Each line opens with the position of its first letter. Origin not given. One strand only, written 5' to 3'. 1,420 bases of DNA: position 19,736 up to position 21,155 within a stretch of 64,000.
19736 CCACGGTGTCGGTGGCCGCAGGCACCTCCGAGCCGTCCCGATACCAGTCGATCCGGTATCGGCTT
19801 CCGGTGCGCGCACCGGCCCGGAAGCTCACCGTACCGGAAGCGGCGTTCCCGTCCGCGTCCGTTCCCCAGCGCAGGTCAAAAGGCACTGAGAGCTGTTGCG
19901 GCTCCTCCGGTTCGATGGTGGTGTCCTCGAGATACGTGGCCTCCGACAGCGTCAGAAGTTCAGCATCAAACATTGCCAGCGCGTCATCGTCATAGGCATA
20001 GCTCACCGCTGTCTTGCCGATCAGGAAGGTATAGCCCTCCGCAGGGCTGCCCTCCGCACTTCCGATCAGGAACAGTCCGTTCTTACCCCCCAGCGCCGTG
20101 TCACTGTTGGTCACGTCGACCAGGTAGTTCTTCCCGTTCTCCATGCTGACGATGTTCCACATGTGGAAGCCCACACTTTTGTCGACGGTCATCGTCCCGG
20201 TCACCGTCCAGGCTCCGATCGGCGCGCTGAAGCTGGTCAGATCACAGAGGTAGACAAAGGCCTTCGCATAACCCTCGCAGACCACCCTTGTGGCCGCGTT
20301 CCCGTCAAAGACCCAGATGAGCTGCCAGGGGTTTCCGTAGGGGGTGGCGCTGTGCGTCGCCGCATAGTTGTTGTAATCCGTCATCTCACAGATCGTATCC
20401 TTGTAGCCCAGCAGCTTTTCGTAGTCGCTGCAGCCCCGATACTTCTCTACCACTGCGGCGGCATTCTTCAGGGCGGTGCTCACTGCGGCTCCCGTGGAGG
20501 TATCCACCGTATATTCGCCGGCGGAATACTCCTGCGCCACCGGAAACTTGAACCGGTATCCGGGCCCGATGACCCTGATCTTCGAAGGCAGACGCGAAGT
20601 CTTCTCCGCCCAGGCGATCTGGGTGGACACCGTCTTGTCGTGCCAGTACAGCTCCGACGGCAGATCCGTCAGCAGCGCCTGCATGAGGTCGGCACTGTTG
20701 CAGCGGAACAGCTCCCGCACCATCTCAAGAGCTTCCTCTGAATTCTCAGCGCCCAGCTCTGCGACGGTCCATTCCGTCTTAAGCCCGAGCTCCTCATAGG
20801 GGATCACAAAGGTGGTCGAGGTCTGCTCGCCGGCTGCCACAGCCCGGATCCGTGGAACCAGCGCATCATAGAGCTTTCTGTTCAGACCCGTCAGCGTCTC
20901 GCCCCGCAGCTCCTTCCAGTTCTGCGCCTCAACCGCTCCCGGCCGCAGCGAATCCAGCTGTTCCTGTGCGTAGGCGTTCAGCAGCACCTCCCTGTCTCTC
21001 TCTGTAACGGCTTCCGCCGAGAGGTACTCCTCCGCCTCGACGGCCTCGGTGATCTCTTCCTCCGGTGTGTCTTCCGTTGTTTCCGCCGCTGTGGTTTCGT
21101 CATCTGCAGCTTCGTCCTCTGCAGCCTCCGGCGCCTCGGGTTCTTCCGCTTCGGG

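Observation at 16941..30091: Two giant paralogs with an intact transglutaminase-like Cys-His-Asp core on a huge modular scaffold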

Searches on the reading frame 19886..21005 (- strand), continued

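Call 81: search_protein_families(library=ncbifam, proteins=[window:19886-21005:-], max_evalue=0.1)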
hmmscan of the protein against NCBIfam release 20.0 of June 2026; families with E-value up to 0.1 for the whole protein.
window:19886-21005:- (373 aa): 1 family
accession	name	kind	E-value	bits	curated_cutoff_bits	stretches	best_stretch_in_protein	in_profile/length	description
NF045980.1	MAG6410_fam_LP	equivalog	1.3e-06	27.1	450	1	177-302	149-263/622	MAG6410 family transglutaminase-related lipoprotein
